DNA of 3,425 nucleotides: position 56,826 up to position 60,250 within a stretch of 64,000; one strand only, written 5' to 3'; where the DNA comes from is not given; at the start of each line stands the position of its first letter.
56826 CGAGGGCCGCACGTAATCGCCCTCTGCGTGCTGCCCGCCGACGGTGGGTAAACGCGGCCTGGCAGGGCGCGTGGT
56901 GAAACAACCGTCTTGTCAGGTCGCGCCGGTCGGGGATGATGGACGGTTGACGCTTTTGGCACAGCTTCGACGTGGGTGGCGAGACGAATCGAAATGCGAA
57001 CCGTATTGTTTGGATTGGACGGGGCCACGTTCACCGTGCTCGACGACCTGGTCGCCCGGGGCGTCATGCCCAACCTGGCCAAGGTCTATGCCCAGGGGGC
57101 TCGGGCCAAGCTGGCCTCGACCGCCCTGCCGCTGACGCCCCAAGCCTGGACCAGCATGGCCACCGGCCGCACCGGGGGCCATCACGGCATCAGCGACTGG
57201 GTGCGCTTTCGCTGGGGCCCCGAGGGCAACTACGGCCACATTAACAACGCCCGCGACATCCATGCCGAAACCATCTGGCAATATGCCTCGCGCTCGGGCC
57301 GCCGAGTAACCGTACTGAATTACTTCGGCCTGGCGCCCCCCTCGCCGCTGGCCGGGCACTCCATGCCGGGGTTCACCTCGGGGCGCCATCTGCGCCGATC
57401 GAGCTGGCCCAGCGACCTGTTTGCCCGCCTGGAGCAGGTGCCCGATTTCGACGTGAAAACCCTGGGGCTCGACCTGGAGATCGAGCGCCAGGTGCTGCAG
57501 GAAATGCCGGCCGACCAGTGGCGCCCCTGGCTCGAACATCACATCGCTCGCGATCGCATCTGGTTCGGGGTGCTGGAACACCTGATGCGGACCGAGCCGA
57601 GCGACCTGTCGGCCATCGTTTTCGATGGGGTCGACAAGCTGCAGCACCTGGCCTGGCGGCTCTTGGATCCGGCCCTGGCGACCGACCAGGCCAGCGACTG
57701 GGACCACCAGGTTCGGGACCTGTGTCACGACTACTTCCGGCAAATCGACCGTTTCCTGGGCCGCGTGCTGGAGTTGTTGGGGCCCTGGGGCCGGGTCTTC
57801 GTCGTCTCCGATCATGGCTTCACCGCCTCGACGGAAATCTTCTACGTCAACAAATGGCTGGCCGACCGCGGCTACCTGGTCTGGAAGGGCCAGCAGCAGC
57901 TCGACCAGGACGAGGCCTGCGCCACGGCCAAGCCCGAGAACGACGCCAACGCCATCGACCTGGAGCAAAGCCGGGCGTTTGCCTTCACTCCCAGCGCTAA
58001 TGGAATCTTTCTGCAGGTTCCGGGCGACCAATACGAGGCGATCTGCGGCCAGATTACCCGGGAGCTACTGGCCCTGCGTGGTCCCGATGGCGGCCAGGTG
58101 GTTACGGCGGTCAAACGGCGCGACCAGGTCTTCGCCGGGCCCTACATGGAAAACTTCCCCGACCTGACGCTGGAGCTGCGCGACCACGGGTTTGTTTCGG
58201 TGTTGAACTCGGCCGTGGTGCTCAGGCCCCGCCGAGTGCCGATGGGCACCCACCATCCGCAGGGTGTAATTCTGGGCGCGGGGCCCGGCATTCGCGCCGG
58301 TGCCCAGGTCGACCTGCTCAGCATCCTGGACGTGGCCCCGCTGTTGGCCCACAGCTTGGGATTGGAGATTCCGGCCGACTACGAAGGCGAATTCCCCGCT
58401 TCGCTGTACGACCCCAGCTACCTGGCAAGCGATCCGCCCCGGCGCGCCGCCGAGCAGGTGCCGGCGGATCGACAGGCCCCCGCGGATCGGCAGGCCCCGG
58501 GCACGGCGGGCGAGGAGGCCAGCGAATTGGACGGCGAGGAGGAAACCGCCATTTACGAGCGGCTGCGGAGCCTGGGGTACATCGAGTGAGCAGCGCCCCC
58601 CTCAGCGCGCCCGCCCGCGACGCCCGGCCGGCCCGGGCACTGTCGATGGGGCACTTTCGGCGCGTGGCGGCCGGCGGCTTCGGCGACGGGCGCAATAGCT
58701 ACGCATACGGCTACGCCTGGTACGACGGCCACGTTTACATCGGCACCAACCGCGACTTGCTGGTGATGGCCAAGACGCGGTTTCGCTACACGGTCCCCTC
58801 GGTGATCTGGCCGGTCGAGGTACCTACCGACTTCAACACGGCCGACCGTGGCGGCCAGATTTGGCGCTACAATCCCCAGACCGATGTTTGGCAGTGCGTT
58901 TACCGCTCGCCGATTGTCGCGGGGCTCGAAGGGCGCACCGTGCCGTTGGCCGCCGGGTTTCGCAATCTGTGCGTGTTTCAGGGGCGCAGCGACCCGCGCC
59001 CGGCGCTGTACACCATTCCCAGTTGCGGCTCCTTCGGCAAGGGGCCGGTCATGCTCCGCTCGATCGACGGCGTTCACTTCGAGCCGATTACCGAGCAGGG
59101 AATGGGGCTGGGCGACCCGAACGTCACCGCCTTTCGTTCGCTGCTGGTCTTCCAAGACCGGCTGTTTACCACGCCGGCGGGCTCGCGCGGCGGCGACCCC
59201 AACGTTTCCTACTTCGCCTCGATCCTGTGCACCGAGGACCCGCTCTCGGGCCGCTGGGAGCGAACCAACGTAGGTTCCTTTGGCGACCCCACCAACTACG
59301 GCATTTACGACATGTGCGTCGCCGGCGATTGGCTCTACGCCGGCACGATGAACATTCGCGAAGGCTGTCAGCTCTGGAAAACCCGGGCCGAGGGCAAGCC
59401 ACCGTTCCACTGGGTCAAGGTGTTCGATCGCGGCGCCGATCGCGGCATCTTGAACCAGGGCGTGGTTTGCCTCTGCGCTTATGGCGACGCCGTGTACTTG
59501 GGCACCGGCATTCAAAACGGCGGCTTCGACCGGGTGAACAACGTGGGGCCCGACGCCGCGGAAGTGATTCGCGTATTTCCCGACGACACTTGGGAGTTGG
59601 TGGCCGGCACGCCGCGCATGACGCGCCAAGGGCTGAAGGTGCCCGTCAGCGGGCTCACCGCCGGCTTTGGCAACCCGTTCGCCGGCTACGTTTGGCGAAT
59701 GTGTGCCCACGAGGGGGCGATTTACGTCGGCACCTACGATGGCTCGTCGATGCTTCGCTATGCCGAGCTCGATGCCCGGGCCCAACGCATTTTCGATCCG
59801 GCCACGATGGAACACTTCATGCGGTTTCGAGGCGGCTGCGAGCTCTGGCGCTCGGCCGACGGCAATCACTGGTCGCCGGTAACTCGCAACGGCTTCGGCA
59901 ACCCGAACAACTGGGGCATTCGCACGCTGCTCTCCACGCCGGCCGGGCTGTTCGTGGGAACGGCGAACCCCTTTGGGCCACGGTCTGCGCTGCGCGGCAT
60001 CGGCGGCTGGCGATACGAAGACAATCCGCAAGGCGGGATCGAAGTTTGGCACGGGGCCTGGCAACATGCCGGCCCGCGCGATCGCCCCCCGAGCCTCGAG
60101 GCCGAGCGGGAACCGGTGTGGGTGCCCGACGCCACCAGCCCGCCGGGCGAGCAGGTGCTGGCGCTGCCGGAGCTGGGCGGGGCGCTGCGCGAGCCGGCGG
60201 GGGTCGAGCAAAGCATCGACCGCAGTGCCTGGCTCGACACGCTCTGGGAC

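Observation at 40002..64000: Uncharacterised-looking Pfa/Hgl-like PKS cluster with twin phosphodiesterase-family enzymes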

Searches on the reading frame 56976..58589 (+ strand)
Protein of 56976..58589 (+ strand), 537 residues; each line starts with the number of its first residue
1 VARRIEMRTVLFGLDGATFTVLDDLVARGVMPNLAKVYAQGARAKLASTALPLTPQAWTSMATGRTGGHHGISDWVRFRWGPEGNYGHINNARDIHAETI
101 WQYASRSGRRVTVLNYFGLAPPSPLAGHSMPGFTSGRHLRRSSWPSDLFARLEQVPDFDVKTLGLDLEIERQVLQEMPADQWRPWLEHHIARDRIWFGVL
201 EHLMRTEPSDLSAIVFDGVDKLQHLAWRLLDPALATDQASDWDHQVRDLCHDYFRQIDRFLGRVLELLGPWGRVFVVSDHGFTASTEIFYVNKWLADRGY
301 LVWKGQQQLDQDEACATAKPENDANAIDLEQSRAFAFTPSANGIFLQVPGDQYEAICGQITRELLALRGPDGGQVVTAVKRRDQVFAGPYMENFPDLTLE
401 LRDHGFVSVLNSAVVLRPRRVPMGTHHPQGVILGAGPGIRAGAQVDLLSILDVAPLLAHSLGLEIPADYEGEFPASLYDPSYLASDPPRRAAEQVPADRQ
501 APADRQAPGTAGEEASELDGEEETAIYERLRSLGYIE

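Call 4: search_protein_families(library=pfam, proteins=[window:56976-58589:+], max_evalue=0.001)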
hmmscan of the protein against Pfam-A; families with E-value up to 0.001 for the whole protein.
window:56976-58589:+ (537 aa): 1 family
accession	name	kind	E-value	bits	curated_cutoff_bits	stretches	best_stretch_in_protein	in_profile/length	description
PF01663.27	Phosphodiest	-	6.5e-31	108.6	23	1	9-412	1-327/342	Type I phosphodiesterase / nucleotide pyrophosphatase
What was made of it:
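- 56976..58589 (+): NPP1, a cytoplasmic NPP-type (alkaline-phosphatase superfamily) phosphodiesterase. Its stop overlaps the start of the next gene. PF01663 at E 6.5e-31 (call 4).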

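Call 7: search_protein_families(library=ncbifam, proteins=[window:56976-58589:+], max_evalue=0.001)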
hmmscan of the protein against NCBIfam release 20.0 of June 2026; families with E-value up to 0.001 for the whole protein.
window:56976-58589:+ (537 aa): 1 family
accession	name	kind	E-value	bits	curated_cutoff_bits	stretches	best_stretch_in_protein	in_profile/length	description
TIGR02335.1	hydr_PhnA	equivalog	0.00038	19.6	407.55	0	9-114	15-119/408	phosphonoacetate hydrolase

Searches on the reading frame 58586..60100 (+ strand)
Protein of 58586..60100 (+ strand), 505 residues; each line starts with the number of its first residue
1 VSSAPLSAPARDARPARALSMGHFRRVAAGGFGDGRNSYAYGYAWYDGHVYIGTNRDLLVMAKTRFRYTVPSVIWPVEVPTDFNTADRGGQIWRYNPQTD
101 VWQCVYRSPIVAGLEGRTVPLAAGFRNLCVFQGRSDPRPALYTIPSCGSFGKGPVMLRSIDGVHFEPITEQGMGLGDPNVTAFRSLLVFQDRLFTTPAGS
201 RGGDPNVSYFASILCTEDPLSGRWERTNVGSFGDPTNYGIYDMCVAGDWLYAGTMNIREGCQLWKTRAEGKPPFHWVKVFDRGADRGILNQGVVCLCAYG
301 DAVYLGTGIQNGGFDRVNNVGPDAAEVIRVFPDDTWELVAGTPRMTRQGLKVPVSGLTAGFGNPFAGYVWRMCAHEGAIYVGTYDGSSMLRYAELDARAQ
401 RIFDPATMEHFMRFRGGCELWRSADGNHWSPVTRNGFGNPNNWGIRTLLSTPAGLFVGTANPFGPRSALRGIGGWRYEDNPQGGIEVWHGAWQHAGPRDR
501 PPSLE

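Call 42: predict_structure(alignment_id=A2)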
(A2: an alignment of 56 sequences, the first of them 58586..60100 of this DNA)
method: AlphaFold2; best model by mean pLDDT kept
length: 505 residues; sequences in the alignment: 56
mean_pLDDT: 93.0   pTM: 0.92
mean pLDDT of the five models: 93.0, 92.5, 92.4, 91.8, 91.3
residues with pLDDT >= 90: 441; 70-90: 41; 50-70: 6; < 50: 17
segments of 3 or more residues with pLDDT < 50: 1-12, 502-505
pLDDT, mean of each block of 10 residues (from residue 1): 40 76 96 95 97 95 86 94 85 98 98 94 96 98 96 97 97 92 95 96 87 97 95 96 97 97 98 98 98 98 97 92 97 98 97 98 96 98 95 91 90 95 97 97 97 98 95 95 97 77 43
secondary structure, 60 per line:
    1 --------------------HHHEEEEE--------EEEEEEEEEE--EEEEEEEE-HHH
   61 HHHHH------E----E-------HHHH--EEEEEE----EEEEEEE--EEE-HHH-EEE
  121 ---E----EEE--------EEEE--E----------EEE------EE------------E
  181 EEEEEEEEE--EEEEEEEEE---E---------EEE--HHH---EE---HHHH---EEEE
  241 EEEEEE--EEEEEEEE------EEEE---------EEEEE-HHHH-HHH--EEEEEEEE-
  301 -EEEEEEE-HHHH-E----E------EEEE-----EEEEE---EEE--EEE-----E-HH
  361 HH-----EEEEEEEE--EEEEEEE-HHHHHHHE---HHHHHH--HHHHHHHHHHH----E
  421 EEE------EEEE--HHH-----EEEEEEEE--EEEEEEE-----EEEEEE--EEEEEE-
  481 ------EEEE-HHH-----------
elements in order: E24-28 E37-46 E49-56 H58-65 H85-88 E91-96 E101-107 E110-112 E118-120 E129-131 E140-143 E157-159 E180-189 E192-200 E214-216 H230-233 E237-246 E249-256 E263-266 E276-280 H282-285 E292-299 E302-308 H310-313 E327-330 E336-340 E344-346 E349-351 H359-362 E368-375 E378-384 H386-392 H397-402 H405-415 E420-423 E430-433 E444-451 E454-460 E466-471 E474-479 E487-490
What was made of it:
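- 58586..61237 (+): Beta-propeller (about 58643-60070) fused to a methyltransferase-like domain (about 60443-61237) with a divergent SAM motif I. AF2 pLDDT 93, pTM 0.92 (call 42).
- Checked: The N-terminal 500 residues fold as a beta-propeller with pLDDT 93 (call 42).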

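Call 46: fold_search(model_id=the predicted structure, library=pdb)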
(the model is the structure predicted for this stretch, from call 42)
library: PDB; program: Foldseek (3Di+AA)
matches with E <= 10: 1173; with E <= 0.001: 603
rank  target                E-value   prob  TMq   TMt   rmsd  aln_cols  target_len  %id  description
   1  7on6                  4.4e-09  1.00  0.33  0.51   7.9       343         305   16  Crystal structure of the computationally designed SAKe6AE protein (released 2022-12-14)
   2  8pjt_C                8.4e-09  1.00  0.35  0.55   7.5       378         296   14  Crystal structure of the computationally designed SAKe6DEref protein (released 2024-07-10)
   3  1k32_A                8.8e-09  0.98  0.15  0.09  27.4       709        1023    8  Crystal structure of the tricorn protease (released 2001-12-05)
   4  8pjv                  1.0e-08  1.00  0.36  0.58   7.7       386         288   14  Crystal structure of the computationally designed SAKe6DR protein (released 2024-07-10)
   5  4a2l_E                1.4e-08  1.00  0.23  0.17  22.4       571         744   11  Structure of the periplasmic domain of the heparin and heparan sulphate sensing hybrid two component system BT4663 in  (released 2012-05-02)
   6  4xmb                  2.8e-08  1.00  0.34  0.54   5.7       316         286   15  Crystal structure of 2,2'-(naphthalene-1,4-diylbis(((4-methoxyphenyl)sulfonyl)azanediyl))diacetamide bound to human Keap (released 2015-09-30)
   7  7onh_B                2.9e-08  1.00  0.34  0.51   7.5       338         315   14  Crystal structure of the computationally designed SAKe6BE-L3 protein (released 2022-12-14)
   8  7onh_A                3.2e-08  1.00  0.34  0.50   7.7       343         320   14  Crystal structure of the computationally designed SAKe6BE-L3 protein (released 2022-12-14)
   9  2xn4_A                4.0e-08  1.00  0.32  0.51   7.7       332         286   14  Crystal structure of the kelch domain of human KLHL2 (Mayven) (released 2010-08-18)
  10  6rg2_A                4.0e-08  1.00  0.38  0.52  11.5       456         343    8  Photorhabdus laumondii lectin PLL2 in complex with 3-O-methyl-D-glucose (released 2020-07-01)
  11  7on8                  5.6e-08  1.00  0.35  0.53   7.4       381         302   15  Crystal structure of the computationally designed SAKe6AR protein (released 2022-12-14)
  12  8aa2_E                6.9e-08  1.00  0.31  0.31  16.6       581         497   11  Inactive levan utilisation machinery (utilisome) in the presence of levan fructo-oligosaccharides DP 15-25 (released 2023-06-07)
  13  8pjt_A                7.3e-08  1.00  0.36  0.55   7.4       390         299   13  Crystal structure of the computationally designed SAKe6DEref protein (released 2024-07-10)
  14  9mey_B                1.1e-07  1.00  0.37  0.54   8.4       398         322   14  Crystal structure of RIT1(GDP) bound to LZTR1(Kelch domain) (released 2025-09-10)
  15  6rg2_B                1.1e-07  1.00  0.37  0.51  11.5       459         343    8  Photorhabdus laumondii lectin PLL2 in complex with 3-O-methyl-D-glucose (released 2020-07-01)
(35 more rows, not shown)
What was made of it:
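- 58586..61237 (+): Best PDB matches are generic propellers, TMq 0.45 or below (call 46).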

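Call 72: search_protein_representatives(protein=window:58586-60100:+)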
Query: 505 residues. Proteins with E-value up to 0.001 (for the whole library): 2734; up to 1e-10: 1314; up to 1e-30: 384. The best 150 are listed.
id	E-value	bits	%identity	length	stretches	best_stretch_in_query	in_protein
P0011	1.1e-241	819.5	69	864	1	7-501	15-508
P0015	6.9e-213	724.5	61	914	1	11-497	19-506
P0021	6.9e-213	724.5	63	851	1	7-495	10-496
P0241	1.1e-195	667.7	60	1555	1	9-499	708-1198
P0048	2.6e-183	626.8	59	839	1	30-496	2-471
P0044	1.0e-177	608.4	57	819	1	21-498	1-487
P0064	1.9e-176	604.1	56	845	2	69-490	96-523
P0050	1.6e-170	584.6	54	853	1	15-497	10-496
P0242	6.3e-163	559.5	41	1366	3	16-463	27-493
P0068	5.0e-160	550.0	50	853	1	11-501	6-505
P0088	3.1e-158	544.1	52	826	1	9-491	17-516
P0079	1.7e-156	538.3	52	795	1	13-498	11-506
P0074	2.0e-153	528.2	51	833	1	15-500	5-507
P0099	9.4e-145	499.5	48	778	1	6-501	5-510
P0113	3.9e-140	484.3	48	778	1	18-500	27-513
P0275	4.6e-101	355.3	39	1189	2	23-482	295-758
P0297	8.7e-78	278.5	37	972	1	8-467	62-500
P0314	1.2e-69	251.6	37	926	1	32-466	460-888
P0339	3.1e-60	220.5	36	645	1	22-479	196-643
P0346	2.0e-57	211.3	38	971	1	23-461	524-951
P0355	2.9e-54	200.9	35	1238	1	9-474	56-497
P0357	1.6e-53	198.4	40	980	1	27-464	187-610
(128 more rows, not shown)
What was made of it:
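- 58586..61237 (+): 384 representative clusters at E<=1e-30 (call 72).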

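Call 73: search_protein_families(library=pfam, proteins=[P0241, P0242, P0275, P0297, P0314, P0346, P0355, P0357, P0339], max_evalue=0.0001)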
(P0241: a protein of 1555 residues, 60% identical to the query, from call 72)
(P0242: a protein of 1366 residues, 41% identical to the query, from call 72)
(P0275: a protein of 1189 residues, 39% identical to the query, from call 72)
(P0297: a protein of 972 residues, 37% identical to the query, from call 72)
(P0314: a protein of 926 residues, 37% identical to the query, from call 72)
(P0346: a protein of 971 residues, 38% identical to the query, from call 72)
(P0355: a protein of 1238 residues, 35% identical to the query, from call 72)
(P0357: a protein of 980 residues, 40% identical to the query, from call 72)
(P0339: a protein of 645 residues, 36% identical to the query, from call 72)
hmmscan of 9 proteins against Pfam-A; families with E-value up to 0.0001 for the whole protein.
P0241 (1555 aa): 1 family
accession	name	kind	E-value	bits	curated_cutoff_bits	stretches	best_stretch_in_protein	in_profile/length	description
PF08241.18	Methyltransf_11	-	9.5e-06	26.6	21.2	1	1358-1446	3-94/95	Methyltransferase domain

P0242 (1366 aa): 1 family
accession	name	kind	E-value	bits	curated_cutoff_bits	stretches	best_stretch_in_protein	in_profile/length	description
PF02412.23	TSP_3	-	9.4e-29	99.2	25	1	1243-1276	2-35/36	Thrombospondin type 3 repeat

P0275 (1189 aa): 3 families
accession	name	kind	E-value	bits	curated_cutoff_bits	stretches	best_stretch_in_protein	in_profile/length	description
PF18911.6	PKD_4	-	6.2e-31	106.7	27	3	759-845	1-85/85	PKD domain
PF00801.26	PKD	-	3.5e-11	43.4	23.5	0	906-945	48-76/80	PKD domain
PF22352.2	K319L-like_PKD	-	2.2e-09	37.6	27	1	775-845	11-84/84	K319L-like, PKD domain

P0297 (972 aa): 1 family
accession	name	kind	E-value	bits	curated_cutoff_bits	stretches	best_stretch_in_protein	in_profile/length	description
PF13360.13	PQQ_2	-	2.3e-05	24.6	27.6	0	572-728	32-176/233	Outer membrane protein assembly factor BamB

P0314 (926 aa): 2 families
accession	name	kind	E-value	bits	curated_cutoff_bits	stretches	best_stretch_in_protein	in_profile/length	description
PF00082.27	Peptidase_S8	-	4.4e-46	157.9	21.8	1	149-407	2-273/288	Subtilase family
PF22148.1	Fervidolysin_NPro-like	-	1.3e-11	45.2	21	1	24-101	6-81/81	Fervidolysin N-terminal prodomain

P0346 (971 aa): 0 families

P0355 (1238 aa): 0 families

P0357 (980 aa): 0 families

P0339 (645 aa): 1 family
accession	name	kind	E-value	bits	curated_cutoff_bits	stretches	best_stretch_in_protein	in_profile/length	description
PF00082.27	Peptidase_S8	-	2.8e-30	106.1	21.8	1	7-167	89-274/288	Subtilase family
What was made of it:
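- Remote propeller relatives are fused to secreted modules (call 73), so the propeller may be a binding domain rather than an enzyme.
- Tried and rejected: They are joined to subtilase, PKD and TSP3 modules (call 73).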
